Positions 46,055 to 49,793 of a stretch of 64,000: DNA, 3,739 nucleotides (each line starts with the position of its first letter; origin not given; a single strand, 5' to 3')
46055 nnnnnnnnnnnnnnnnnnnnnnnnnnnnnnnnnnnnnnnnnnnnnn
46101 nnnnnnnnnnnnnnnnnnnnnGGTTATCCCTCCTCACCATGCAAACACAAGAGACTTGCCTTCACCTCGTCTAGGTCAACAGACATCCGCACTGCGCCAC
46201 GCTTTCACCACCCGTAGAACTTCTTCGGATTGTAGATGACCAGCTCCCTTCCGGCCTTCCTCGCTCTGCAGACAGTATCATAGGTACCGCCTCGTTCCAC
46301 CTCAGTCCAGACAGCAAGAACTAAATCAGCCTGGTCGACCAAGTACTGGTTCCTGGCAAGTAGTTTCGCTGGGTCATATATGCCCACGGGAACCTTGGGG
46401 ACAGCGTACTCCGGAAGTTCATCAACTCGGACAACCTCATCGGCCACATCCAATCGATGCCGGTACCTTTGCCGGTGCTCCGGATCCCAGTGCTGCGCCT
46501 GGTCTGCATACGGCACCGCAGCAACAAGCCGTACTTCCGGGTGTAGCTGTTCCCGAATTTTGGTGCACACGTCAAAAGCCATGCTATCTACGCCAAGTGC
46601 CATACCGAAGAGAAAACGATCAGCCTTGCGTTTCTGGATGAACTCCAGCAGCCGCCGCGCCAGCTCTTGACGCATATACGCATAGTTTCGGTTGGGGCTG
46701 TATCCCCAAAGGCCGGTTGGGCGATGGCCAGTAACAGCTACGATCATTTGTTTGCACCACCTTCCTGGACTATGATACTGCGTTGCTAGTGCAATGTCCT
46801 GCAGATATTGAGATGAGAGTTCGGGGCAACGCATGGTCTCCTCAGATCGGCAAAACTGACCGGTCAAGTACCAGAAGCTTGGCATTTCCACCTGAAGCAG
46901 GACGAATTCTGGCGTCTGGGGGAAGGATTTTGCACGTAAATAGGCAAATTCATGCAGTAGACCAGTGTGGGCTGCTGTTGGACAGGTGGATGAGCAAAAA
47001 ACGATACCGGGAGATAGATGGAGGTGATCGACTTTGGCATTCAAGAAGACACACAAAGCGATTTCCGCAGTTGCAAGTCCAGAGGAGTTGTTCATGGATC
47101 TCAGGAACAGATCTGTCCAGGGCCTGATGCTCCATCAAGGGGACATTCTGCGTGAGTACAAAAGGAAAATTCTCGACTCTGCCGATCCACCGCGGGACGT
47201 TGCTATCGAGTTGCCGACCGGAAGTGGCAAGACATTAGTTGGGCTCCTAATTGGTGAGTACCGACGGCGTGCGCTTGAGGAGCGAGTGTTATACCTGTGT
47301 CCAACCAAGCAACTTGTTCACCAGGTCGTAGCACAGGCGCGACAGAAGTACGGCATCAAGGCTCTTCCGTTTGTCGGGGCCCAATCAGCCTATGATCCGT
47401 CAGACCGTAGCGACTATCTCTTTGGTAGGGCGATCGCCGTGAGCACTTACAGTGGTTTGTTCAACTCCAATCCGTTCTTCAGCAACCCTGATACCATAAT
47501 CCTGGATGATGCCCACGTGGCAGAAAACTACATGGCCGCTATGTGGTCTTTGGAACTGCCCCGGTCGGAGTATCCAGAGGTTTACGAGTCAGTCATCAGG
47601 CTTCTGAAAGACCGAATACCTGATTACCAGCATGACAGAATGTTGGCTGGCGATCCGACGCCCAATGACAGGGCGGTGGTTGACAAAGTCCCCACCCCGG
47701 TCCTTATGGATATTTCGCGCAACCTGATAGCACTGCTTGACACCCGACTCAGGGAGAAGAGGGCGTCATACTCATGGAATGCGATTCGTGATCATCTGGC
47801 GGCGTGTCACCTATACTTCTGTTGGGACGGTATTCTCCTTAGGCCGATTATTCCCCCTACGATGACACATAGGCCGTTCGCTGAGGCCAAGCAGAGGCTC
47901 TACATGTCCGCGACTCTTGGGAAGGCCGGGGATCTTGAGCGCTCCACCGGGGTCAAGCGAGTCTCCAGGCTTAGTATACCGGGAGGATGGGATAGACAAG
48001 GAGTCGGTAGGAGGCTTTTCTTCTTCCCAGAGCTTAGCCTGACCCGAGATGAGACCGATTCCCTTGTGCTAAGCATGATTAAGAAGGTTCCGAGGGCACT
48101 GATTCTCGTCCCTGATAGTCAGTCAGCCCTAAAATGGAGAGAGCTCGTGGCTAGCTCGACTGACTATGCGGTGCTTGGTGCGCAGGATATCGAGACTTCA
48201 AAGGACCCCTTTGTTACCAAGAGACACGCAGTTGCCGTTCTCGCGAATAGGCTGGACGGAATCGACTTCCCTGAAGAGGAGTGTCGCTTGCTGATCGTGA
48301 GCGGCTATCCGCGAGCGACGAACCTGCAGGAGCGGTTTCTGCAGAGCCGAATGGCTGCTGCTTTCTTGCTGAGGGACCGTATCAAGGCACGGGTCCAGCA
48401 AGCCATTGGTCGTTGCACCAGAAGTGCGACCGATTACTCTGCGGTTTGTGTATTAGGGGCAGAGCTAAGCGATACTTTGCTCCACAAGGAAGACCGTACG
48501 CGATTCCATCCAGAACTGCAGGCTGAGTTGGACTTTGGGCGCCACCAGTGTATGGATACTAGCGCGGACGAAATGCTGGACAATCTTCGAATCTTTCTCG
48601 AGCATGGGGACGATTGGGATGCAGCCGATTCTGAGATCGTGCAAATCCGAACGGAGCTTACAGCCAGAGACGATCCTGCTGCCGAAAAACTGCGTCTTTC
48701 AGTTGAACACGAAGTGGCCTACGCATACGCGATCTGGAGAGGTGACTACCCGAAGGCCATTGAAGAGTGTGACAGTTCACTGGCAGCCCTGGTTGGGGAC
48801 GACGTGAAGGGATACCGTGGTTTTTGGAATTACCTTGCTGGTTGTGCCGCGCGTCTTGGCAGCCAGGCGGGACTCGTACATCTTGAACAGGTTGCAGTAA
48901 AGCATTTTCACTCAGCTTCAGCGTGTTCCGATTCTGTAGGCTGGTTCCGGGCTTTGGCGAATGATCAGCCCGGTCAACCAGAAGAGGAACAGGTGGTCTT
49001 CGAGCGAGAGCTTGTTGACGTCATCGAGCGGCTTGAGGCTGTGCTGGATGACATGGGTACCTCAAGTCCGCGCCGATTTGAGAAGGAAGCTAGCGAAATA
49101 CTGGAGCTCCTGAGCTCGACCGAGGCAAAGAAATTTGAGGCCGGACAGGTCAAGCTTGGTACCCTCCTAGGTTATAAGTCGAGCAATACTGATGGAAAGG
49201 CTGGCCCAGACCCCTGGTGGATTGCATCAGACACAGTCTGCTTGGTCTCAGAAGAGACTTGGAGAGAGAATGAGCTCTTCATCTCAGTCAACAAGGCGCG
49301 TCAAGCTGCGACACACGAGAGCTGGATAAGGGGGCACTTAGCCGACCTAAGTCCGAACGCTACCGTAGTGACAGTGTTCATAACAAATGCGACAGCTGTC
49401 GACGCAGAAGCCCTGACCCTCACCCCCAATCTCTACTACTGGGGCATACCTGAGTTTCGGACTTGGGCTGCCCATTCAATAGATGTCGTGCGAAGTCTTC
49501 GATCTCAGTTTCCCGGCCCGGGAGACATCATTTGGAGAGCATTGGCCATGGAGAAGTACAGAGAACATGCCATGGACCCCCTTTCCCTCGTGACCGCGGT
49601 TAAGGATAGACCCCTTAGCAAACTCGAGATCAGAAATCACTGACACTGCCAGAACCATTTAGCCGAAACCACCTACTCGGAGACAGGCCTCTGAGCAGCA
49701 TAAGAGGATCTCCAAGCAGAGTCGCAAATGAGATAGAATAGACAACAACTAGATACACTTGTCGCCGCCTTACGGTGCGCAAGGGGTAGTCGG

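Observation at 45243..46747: SLOG (YpsA/DUF1273-like) gene plus unknown partner forming a two-gene operon at the prophage/defense-island junction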

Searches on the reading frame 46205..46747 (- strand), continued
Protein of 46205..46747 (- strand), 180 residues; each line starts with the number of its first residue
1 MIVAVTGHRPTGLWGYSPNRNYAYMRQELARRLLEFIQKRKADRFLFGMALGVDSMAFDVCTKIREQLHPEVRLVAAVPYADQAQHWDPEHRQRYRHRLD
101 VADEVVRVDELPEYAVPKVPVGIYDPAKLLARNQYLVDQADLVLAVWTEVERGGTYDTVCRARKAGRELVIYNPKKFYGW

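Call 104: get_annotated_region(hit=H23, flank=3000)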
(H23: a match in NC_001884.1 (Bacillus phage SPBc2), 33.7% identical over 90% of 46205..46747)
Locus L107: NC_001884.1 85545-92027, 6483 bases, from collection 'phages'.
description: Bacillus phage SPBc2, complete genome.
organism: Bacillus phage SPBc2 (NCBI taxid 2932878)
taxonomy: Viruses; Duplodnaviria; Heunggongvirae; Uroviricota; Caudoviricetes; Spbetavirus; Spbetavirus SPbeta
host: Bacillus subtilis; source: -; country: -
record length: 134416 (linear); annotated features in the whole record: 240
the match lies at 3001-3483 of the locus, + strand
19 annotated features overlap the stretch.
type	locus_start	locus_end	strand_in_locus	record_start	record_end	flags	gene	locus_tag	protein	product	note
CDS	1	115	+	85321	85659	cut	yoqB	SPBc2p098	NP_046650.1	hypothetical protein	-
CDS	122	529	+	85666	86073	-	yoqC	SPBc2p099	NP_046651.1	hypothetical protein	-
CDS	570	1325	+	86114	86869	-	yoqD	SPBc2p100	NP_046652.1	anti-repressor Ant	-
CDS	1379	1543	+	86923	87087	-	yoqE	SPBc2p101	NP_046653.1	hypothetical protein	-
CDS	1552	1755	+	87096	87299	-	yoqF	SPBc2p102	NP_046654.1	hypothetical protein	-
CDS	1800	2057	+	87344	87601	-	yoqG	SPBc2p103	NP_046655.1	hypothetical protein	-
CDS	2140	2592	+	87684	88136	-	yoqH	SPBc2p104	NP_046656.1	hypothetical protein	-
CDS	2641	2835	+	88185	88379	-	yoqI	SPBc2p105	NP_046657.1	hypothetical protein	-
CDS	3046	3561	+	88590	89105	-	yoqJ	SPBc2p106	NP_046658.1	GTP-binding domain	similar to Bacillus subtilis YpsA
CDS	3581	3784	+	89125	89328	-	yoqK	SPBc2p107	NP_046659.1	hypothetical protein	-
CDS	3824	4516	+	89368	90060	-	yoqL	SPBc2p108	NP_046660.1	HNH endonuclease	-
stem_loop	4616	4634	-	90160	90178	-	-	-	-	-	-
CDS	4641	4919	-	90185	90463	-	yoqM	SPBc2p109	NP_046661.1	hypothetical protein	-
CDS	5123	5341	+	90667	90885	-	yoqN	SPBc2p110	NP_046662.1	hypothetical protein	-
stem_loop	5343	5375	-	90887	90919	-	-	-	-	-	-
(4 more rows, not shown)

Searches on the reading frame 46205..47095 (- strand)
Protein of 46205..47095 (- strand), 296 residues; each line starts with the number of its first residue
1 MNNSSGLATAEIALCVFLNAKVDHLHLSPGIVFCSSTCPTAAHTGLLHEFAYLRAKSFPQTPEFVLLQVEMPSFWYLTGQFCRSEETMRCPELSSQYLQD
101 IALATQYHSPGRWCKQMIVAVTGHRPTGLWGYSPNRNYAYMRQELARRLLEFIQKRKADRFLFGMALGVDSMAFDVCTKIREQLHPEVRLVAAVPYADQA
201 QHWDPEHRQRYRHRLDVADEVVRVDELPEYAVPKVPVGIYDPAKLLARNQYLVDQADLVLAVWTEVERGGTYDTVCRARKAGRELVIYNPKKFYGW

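Call 3: search_protein_families(library=pfam, proteins=[window:46205-47095:-], max_evalue=1)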
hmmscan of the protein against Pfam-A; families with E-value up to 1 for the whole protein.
window:46205-47095:- (296 aa): 3 families
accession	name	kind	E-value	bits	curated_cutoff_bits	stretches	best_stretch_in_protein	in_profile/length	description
PF06908.16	YpsA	-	5e-17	62.8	27.7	1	119-274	1-145/168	YspA SLOG family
PF22102.2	ElaD-SseL-like_C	-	0.048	13.9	27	1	17-96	21-97/187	ElaD/SseL-like C-terminal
PF02481.21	DNA_processg_A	-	0.13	11.8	29.6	1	138-288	55-187/212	DNA recombination-mediator protein A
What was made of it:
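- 46205..46747 (-): SLOG gene (180 aa), YpsA family, phage YoqJ-like type. It is a conserved gene of this prophage lineage. PF06908 E=5e-17 (call 3).
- On YpsA family of the SLOG superfamily (PF06908): 62.8 bits against 27.7, E=5e-17, profile positions 1-145/168 (call 3).
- Checked: SLOG: PF06908 YpsA, E=5e-17, 62.8 bits against a cutoff of 27.7 (call 3).
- It is a member of Pfam YpsA (call 3).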

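Call 4: search_protein_families(library=phrogs, proteins=[window:46205-47095:-], max_evalue=1)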
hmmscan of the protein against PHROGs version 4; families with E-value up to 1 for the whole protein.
window:46205-47095:- (296 aa): 1 family
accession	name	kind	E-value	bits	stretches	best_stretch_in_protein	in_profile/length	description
phrog_289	-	other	2.2e-13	50.9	1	115-291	21-141/500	GTP-binding domain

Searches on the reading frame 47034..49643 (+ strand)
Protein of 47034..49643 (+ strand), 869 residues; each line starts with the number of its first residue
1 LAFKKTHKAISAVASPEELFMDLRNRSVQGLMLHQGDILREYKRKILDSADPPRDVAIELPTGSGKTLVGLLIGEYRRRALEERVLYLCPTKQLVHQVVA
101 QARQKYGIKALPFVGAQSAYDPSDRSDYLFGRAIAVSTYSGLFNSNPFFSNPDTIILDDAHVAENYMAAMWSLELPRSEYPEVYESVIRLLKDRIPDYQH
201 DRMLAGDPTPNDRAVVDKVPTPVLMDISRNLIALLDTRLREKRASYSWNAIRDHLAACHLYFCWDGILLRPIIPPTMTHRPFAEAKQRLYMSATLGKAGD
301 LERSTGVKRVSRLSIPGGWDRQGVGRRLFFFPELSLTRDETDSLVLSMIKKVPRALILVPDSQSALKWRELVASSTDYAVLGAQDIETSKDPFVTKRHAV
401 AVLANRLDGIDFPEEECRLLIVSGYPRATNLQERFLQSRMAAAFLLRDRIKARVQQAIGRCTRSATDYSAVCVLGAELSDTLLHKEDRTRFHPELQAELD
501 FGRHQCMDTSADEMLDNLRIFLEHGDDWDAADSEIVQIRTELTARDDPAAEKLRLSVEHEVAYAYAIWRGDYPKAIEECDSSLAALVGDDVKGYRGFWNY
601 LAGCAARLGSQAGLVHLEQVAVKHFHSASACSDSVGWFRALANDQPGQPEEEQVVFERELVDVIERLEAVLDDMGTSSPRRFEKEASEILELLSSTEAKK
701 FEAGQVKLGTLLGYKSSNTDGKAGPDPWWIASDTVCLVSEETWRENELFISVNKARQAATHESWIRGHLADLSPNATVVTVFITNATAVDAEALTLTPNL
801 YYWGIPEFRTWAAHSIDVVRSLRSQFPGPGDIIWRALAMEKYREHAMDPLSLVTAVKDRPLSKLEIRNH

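Call 9: search_protein_families(library=padloc, proteins=[window:47034-49643:+], max_evalue=0.01)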
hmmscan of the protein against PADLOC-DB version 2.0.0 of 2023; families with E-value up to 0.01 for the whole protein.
window:47034-49643:+ (869 aa): 16 families
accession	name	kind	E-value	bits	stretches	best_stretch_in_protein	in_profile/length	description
PDLC04986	PDC-S28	-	1.5e-102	342.4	1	4-793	5-764/831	-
PDLC04987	PDC-S28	-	8.3e-102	340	1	7-862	11-842/846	-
PDLC01439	typeIV_DinG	-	1.4e-16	58.3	2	269-475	320-540/575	CAS-IV-A; associated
PDLC00186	HamB1|HamB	-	1.9e-06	24.2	1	39-161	147-273/864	DEAD-box helicase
PDLC01759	Cas3b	-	4.6e-05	20.4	1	54-105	231-283/711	-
PDLC00185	HamB1|HamB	-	4.6e-05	19.5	1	31-104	134-209/871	DEAD-box helicase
PDLC04531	PDC-M23B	-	0.00016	17.8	1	26-106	290-369/1060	-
PDLC00187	HamB1|HamB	-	0.00033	17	1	37-105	140-209/851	DEAD-box helicase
PDLC00200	HamB2|HamB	-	0.00056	16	1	36-104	142-213/865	DEAD-box helicase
PDLC01710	Cas3a1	-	0.00065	16.3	1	29-107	196-275/745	Cas3_1_CAS-I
PDLC01763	Cas3b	-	0.00088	16.1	1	57-112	267-323/762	-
PDLC01770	Cas3g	-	0.00089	15.8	1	55-104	28-80/733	-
PDLC00938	Cas3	-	0.0013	16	1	57-107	3-54/358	CRISPR-associated helicase Cas3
PDLC01765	Cas3c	-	0.0021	15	0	53-105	183-236/612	-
PDLC02707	PbeA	-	0.0031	14.2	1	58-115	273-331/672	PbeA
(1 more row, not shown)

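Call 10: search_protein_families(library=pfam, proteins=[window:47034-49643:+], max_evalue=0.001)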
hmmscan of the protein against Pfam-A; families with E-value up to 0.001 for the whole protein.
window:47034-49643:+ (869 aa): 3 families
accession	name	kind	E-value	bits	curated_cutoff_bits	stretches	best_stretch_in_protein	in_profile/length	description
PF00270.35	DEAD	-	1.2e-12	48.3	26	1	43-164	4-130/167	DEAD/DEAH box helicase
PF04851.21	ResIII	-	4.9e-09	36.8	22.5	1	38-164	11-138/164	Type III restriction enzyme, res subunit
PF13307.12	Helicase_C_2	-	6.5e-08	33.2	25.3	1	401-474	68-150/170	Helicase C-terminal domain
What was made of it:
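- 47094..55446 (+): Second cargo slot: PDC-S28 helicase, N6-MTase, specificity-like subunit, Mrr_cat (PDC-S02) and a RES-domain protein. PADLOC and Pfam (calls 9 and 10).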

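Call 67: search_protein_families(library=ncbifam, proteins=[window:47034-49643:+], max_evalue=0.1)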
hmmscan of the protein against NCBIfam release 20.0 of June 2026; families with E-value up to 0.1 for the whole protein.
window:47034-49643:+ (869 aa): 10 families
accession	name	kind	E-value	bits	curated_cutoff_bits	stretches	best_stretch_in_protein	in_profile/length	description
NF010337.0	PRK13766.1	equivalog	2e-08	32.8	610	1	40-138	18-115/781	Hef nuclease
TIGR01407.1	dinG_rel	hypoth_equivalog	9.6e-05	20.8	547.7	1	408-478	776-854/889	putative DnaQ family exonuclease/DinG family helicase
TIGR00604.1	rad3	subfamily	0.00051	18.8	246.95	1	408-474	597-672/706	DNA repair helicase (rad3)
TIGR01054.1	rgy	equivalog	0.00068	17.3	471.7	1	56-102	98-143/1172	reverse gyrase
NF008394.0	PRK11192.1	equivalog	0.0032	16.4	507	1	53-104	40-97/441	ATP-dependent RNA helicase SrmB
TIGR01587.1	cas3_core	equivalog_domain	0.0051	16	102.45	1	57-107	3-54/358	CRISPR-associated helicase Cas3'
NF008744.0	PRK11776.1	equivalog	0.0052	15.4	524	1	54-115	42-109/460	ATP-dependent RNA helicase DbpA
NF053632.1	heli_RadD_YejH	equivalog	0.016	13.5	720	1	57-114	26-78/573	DNA repair helicase RadD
NF041063.1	DpdF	equivalog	0.022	13.3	550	1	50-103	155-207/813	protein DpdF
TIGR04095.1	dnd_restrict_1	equivalog_domain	0.055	12.4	600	1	58-112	29-83/451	DNA phosphorothioation system restriction enzyme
